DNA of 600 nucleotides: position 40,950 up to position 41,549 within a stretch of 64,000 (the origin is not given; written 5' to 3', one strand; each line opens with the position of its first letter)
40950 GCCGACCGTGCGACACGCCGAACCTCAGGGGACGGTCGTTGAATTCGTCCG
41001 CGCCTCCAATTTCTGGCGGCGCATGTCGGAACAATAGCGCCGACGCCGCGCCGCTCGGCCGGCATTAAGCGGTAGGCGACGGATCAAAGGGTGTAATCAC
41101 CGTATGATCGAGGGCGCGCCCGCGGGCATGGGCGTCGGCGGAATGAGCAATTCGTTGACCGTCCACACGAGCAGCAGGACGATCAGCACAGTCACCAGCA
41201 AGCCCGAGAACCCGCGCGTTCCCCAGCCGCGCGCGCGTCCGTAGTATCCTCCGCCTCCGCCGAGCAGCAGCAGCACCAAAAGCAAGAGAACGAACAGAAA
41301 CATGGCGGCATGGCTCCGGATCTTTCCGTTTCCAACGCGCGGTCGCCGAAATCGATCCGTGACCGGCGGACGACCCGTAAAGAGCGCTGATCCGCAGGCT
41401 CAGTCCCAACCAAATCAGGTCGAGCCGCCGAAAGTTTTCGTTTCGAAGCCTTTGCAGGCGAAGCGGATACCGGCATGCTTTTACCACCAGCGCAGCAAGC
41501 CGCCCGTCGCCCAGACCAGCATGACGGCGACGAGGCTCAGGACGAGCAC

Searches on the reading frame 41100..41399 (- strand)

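Call 19: search_protein_families(library=pfam, proteins=[window:41100-41399:-], max_evalue=0.001)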
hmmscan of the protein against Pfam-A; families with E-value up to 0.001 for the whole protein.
window:41100-41399:- (100 aa): 1 family
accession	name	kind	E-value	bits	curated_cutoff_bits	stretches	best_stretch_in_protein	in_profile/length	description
PF11752.14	DUF3309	-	1.3e-05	25.7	22.3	1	35-80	3-47/50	Protein of unknown function (DUF3309)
